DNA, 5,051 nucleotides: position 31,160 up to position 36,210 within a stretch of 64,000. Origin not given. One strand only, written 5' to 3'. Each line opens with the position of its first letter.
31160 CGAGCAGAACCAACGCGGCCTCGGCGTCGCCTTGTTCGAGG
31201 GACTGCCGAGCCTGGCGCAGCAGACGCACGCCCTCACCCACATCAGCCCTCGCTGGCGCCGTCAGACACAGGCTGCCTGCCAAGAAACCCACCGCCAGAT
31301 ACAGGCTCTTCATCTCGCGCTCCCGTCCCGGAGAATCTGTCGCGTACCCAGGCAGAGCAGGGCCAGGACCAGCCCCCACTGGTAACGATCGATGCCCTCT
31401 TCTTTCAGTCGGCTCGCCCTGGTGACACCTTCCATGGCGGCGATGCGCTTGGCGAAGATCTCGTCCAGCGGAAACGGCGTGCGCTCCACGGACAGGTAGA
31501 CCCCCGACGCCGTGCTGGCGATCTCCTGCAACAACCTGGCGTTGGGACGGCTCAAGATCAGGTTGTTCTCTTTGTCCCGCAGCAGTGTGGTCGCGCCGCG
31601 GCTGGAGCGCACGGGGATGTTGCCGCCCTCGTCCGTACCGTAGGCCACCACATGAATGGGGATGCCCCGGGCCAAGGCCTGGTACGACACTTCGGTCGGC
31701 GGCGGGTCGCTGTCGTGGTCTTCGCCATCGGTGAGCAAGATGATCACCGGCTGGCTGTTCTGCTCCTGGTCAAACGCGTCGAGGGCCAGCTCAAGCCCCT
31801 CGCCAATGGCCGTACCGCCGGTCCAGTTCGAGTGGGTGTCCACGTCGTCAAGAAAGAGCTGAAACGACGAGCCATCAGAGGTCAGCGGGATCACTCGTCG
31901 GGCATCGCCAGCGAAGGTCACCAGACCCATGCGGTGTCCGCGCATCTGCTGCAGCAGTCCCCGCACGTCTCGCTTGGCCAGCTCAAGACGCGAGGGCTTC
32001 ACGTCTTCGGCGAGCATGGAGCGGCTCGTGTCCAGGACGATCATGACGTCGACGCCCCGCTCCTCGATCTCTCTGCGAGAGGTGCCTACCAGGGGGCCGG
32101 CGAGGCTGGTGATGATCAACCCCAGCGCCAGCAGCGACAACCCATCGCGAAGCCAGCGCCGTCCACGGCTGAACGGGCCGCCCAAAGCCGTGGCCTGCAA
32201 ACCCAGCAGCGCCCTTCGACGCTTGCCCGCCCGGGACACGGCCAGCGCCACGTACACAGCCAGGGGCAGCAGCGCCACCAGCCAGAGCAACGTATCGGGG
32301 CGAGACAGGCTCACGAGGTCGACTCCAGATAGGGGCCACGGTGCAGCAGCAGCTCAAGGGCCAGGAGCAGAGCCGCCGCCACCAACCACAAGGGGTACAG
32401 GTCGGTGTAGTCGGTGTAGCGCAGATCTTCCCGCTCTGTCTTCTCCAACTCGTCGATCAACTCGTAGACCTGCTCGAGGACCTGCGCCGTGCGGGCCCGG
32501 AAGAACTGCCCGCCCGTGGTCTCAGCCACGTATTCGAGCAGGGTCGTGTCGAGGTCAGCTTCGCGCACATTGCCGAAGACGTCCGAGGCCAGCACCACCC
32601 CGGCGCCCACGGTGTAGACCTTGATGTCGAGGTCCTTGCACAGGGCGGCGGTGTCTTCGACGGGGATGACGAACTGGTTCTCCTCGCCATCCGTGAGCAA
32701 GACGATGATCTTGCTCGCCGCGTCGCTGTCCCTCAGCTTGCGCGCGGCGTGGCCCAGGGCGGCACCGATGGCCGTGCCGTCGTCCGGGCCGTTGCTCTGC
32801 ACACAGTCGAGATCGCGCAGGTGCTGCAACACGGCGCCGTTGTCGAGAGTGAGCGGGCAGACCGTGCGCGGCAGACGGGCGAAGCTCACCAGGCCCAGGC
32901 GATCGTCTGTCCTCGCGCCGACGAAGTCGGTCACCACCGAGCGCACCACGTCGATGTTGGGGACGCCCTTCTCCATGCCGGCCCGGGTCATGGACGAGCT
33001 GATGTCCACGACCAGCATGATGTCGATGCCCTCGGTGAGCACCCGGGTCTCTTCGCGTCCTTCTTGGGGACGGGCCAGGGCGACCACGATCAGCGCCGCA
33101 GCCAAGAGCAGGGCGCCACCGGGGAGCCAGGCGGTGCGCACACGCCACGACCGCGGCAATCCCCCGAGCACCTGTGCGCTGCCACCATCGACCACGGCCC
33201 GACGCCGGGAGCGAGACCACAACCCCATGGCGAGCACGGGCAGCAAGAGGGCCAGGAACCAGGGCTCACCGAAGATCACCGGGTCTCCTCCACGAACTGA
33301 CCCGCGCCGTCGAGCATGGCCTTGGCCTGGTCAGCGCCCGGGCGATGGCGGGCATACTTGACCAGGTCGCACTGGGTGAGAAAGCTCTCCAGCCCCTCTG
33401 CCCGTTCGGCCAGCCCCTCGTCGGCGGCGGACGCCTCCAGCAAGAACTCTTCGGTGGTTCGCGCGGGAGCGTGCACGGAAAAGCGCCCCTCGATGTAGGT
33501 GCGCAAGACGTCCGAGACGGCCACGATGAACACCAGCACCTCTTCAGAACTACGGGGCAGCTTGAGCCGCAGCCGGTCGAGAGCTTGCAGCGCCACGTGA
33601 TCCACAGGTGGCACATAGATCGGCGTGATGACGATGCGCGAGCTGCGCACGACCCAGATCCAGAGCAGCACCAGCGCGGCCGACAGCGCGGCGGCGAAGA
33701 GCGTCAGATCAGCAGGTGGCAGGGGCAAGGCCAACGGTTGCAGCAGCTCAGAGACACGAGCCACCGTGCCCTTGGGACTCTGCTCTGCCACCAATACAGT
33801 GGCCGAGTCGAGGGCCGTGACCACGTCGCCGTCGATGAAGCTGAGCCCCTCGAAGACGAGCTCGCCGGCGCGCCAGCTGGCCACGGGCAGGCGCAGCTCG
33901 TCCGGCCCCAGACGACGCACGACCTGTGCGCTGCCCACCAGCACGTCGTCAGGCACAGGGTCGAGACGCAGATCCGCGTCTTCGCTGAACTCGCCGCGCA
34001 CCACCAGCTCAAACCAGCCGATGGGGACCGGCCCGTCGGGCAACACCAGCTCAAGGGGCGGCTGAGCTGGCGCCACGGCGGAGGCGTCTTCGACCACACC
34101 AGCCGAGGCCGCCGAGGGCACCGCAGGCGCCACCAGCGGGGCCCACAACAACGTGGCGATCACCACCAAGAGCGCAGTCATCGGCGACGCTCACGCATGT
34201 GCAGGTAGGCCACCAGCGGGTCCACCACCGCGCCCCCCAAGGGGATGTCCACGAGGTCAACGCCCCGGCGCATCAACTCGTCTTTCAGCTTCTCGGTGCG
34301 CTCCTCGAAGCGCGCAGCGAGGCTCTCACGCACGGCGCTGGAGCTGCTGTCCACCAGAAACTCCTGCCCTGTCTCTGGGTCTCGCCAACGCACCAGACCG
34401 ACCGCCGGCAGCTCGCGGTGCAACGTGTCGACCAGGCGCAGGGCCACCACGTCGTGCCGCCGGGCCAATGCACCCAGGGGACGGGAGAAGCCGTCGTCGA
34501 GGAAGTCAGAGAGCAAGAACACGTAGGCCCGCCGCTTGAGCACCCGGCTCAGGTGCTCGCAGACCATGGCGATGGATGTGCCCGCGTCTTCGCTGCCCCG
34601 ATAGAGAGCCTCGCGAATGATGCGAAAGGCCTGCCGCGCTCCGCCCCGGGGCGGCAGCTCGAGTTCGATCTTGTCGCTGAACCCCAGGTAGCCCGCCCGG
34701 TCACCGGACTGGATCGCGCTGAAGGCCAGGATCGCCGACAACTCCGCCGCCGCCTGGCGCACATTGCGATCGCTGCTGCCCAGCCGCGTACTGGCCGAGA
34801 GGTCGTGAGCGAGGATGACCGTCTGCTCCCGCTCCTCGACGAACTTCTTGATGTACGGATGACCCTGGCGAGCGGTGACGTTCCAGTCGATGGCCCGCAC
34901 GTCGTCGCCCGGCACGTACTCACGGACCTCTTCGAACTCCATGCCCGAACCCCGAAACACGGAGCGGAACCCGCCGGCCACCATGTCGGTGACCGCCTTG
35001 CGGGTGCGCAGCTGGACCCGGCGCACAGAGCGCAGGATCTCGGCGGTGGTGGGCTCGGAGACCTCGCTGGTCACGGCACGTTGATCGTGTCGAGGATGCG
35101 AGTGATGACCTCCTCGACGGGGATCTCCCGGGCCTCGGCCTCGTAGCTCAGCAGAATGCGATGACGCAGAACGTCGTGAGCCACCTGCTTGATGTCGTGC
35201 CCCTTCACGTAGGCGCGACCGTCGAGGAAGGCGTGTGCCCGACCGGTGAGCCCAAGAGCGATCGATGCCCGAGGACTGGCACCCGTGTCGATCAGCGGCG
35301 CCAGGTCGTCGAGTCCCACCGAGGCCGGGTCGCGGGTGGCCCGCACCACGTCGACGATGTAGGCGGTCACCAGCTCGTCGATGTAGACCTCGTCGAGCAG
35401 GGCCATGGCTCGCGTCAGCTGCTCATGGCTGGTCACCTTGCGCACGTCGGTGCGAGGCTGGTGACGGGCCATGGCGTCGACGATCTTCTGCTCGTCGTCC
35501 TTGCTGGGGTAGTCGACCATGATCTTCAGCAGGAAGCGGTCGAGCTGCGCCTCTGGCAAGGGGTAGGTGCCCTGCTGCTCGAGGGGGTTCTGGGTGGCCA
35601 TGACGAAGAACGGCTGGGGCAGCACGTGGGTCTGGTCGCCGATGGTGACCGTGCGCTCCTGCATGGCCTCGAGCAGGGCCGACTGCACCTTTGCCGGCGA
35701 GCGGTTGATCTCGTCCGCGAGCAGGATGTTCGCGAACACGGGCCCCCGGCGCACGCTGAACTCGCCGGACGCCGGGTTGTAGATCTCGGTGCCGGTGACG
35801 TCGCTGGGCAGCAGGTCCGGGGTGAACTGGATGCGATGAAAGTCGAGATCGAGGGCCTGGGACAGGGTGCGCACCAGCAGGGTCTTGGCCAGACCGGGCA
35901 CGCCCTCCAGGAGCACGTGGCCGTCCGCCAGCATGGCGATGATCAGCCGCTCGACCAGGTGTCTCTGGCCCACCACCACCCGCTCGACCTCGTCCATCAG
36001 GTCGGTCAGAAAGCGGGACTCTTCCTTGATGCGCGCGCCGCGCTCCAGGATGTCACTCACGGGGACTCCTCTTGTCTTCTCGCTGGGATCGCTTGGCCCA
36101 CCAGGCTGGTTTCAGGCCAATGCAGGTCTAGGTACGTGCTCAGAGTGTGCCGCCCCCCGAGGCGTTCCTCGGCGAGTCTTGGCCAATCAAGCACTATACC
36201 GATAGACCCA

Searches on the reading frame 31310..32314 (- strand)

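Call 33: search_protein_families(library=pfam, proteins=[window:31310-32314:-], max_evalue=0.001)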
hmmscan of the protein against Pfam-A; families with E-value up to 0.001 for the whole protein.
window:31310-32314:- (334 aa): 4 families
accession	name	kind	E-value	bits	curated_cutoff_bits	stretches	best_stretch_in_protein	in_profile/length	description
PF13519.12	VWA_2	-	1.3e-24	87.3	27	1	90-198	1-107/107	von Willebrand factor type A domain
PF00092.34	VWA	-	1.1e-20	75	23.8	1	89-229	1-143/174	von Willebrand factor type A domain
PF05762.20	VWA_CoxE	-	3.1e-07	30.5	26.4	1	73-208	41-170/222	VWA domain containing CoxE-like protein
PF01882.25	DUF58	-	0.00027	20.7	23.4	1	80-197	28-143/216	Protein of unknown function DUF58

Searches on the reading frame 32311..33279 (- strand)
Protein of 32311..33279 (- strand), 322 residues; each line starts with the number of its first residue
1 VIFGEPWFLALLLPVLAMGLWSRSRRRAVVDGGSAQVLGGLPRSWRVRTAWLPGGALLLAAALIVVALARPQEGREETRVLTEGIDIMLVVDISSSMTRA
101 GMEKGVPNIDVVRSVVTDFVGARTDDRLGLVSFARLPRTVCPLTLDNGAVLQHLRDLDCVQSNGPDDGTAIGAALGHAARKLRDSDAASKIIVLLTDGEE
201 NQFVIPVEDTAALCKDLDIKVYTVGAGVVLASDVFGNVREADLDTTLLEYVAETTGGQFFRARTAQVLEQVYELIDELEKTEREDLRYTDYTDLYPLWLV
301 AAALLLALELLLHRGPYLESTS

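Call 33: search_protein_families(library=pfam, proteins=[window:32311-33279:-], max_evalue=0.001)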
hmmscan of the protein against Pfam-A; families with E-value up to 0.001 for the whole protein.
window:32311-33279:- (322 aa): 5 families
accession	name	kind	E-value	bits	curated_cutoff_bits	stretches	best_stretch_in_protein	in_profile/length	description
PF00092.34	VWA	-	4.7e-21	76.2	23.8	1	86-272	1-172/174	von Willebrand factor type A domain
PF13519.12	VWA_2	-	4.1e-17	63.2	27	1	87-199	1-107/107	von Willebrand factor type A domain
PF07584.16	BatA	-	4.8e-09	37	25.9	1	1-71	1-77/77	Aerotolerance regulator N-terminal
PF06707.17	DUF1194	-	0.0006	19.5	27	0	166-221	92-149/206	Protein of unknown function (DUF1194)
PF01882.25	DUF58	-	0.00068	19.3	23.4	0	86-182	37-131/216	Protein of unknown function DUF58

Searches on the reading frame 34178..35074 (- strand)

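Call 33: search_protein_families(library=pfam, proteins=[window:34178-35074:-], max_evalue=0.001)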
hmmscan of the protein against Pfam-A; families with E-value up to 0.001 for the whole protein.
window:34178-35074:- (298 aa): 2 families
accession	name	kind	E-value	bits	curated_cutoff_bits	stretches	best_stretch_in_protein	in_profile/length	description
PF01882.25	DUF58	-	6.2e-67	225.4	23.4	1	49-259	1-213/216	Protein of unknown function DUF58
PF13519.12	VWA_2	-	1.9e-08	35.3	27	1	87-191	2-106/107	von Willebrand factor type A domain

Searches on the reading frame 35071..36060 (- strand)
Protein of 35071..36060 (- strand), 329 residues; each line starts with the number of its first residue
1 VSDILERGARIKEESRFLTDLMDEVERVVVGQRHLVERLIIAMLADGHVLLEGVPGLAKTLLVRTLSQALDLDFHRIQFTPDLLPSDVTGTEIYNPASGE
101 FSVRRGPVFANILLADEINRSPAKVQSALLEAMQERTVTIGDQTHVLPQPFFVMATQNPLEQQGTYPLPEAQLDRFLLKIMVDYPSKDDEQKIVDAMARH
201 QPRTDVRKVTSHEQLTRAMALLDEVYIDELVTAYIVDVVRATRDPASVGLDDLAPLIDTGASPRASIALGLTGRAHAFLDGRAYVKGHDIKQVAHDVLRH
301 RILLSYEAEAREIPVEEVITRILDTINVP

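Call 33: search_protein_families(library=pfam, proteins=[window:35071-36060:-], max_evalue=0.001)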
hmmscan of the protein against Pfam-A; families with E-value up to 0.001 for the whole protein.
window:35071-36060:- (329 aa): 9 families
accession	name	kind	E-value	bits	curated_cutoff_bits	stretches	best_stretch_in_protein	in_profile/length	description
PF07726.17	AAA_3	-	8.8e-67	223.4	27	1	48-178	1-131/131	ATPase family associated with various cellular activities (AAA)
PF17863.7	AAA_lid_2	-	4.3e-18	65.2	22.7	1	255-322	7-74/74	AAA lid domain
PF20030.5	bpMoxR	-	3.2e-17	62.7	27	1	18-201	3-185/205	MoxR domain in the MoxR-vWA-beta-propeller ternary systems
PF07728.20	AAA_5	-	2.9e-15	56.9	22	1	48-176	1-139/139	AAA domain (dynein-related subfamily)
PF00493.29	MCM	-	2.9e-05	23.7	23.3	1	43-193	54-216/224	MCM P-loop domain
PF00158.32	Sigma54_activat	-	4.7e-05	23.6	20.2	1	42-163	18-148/168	Sigma-54 interaction domain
PF00004.35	AAA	-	0.00019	22.3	21.2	1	49-159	1-111/131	ATPase family associated with various cellular activities (AAA)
PF05496.18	RuvB_N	-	0.00028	21.1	27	0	46-75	33-62/159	Holliday junction DNA helicase RuvB P-loop domain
PF01078.27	Mg_chelatase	-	0.0003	20.7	20.3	0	29-69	5-45/207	Magnesium chelatase, subunit ChlI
